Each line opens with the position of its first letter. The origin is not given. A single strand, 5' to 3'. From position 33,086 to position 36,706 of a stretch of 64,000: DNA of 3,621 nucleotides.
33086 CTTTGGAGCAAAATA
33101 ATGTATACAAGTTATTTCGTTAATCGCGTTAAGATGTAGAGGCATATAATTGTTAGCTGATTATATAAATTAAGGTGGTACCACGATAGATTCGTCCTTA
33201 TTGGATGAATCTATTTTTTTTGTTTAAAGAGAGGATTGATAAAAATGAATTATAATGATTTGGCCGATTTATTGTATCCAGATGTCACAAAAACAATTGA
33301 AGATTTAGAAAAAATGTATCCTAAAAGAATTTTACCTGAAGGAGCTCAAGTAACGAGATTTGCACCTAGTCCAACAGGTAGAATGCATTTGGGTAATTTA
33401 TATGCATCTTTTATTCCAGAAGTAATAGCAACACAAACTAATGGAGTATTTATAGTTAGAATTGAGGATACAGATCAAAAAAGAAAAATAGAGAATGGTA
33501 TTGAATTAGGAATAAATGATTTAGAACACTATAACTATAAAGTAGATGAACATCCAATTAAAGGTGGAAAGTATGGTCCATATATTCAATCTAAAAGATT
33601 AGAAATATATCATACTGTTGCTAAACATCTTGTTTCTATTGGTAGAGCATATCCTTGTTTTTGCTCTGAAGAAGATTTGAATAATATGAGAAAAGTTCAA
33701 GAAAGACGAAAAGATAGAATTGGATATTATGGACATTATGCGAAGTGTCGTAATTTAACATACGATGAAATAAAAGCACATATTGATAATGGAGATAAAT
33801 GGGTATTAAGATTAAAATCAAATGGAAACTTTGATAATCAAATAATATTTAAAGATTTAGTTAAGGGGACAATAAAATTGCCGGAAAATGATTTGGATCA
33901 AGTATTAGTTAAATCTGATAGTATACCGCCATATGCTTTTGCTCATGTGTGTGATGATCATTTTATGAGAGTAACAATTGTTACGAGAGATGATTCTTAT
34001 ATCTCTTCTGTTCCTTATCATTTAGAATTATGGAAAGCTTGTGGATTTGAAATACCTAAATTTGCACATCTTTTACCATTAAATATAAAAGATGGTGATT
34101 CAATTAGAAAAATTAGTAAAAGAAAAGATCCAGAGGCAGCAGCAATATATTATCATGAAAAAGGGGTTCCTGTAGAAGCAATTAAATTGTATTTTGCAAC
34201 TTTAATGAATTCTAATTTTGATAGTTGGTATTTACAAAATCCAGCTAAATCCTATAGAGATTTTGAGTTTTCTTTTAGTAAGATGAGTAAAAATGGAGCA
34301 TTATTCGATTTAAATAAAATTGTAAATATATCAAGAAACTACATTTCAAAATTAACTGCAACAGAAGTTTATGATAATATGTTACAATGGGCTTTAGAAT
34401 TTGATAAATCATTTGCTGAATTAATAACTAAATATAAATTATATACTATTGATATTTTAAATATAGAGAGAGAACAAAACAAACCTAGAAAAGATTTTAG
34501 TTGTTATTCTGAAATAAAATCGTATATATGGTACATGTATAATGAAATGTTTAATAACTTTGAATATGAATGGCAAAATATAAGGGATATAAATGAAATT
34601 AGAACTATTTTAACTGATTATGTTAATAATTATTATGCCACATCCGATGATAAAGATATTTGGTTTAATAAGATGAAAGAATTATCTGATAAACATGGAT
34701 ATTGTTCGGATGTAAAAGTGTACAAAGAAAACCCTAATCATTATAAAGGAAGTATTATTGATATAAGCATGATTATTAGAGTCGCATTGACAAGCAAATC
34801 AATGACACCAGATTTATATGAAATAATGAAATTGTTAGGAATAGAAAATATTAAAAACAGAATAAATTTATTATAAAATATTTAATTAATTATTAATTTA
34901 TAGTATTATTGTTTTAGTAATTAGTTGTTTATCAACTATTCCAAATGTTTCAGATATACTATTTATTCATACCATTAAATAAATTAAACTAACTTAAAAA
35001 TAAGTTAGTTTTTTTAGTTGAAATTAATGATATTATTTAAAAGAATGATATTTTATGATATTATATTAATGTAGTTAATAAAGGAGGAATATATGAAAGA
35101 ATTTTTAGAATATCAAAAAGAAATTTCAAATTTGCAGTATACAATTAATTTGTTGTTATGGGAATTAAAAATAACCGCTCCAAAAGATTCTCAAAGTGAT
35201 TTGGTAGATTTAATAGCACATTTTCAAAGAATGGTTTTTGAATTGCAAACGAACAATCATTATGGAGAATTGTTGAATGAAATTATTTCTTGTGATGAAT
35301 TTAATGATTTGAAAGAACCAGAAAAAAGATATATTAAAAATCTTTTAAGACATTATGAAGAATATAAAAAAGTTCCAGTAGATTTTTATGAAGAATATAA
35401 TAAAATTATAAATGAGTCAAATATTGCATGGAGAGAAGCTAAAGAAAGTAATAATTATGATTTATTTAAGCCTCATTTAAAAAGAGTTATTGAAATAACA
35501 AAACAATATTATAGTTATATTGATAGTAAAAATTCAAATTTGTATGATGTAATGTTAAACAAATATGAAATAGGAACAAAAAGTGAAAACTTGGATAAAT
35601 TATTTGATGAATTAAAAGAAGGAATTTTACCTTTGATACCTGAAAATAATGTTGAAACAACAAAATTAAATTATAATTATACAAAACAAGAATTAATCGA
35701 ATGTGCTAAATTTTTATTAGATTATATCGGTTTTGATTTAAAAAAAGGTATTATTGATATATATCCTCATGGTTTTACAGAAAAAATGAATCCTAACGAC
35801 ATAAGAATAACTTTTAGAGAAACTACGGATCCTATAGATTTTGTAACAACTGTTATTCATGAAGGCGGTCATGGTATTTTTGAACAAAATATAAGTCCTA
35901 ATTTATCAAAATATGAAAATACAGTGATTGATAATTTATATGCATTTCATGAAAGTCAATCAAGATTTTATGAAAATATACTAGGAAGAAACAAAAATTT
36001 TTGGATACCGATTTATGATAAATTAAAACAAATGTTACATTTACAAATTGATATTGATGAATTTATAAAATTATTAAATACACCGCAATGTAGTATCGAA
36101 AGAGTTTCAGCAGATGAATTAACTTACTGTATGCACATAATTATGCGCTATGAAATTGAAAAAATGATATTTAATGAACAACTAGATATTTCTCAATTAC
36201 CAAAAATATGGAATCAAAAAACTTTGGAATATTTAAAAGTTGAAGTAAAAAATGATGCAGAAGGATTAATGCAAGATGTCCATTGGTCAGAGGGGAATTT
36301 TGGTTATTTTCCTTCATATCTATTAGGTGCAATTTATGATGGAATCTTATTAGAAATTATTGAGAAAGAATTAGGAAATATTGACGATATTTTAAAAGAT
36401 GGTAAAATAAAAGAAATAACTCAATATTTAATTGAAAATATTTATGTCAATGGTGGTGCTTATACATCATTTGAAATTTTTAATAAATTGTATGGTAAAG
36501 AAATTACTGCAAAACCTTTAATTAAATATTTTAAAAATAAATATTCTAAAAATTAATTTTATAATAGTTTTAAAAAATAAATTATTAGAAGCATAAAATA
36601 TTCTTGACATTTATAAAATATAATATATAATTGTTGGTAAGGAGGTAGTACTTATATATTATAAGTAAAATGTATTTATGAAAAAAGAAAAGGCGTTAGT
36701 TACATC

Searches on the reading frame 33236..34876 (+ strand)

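Call 80: search_protein_families(library=pfam, proteins=[window:33236-34876:+], max_evalue=0.00001)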
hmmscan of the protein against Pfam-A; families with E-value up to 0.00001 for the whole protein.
window:33236-34876:+ (546 aa): 2 families
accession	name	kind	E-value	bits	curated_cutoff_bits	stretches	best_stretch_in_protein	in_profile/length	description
PF00749.27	tRNA-synt_1c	-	2.8e-57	194.5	23.4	1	39-320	3-272/314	tRNA synthetases class I (E and Q), catalytic domain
PF19269.4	Anticodon_2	-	1.1e-06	29.5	23.6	1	509-544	103-138/141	Anticodon binding domain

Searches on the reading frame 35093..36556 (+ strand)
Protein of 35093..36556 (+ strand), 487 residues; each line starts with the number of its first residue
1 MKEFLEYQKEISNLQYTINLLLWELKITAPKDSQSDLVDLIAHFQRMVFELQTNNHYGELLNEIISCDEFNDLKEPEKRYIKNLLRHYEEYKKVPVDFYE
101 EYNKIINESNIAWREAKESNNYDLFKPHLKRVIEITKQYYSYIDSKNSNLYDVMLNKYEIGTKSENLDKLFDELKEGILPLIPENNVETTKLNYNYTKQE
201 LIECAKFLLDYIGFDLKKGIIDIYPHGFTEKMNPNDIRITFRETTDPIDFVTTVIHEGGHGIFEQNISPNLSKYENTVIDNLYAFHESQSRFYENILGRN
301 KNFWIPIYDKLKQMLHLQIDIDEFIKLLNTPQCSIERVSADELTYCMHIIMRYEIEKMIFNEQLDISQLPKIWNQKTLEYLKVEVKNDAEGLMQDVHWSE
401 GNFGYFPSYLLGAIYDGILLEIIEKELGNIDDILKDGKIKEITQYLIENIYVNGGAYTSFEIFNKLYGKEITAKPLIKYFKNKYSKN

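Call 80: search_protein_families(library=pfam, proteins=[window:35093-36556:+], max_evalue=0.00001)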
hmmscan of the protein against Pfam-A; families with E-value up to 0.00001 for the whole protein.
window:35093-36556:+ (487 aa): 1 family
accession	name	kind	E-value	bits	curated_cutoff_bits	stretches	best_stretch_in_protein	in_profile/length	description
PF02074.21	Peptidase_M32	-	3e-139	465.3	25.1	1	4-484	2-489/489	Carboxypeptidase Taq (M32) metallopeptidase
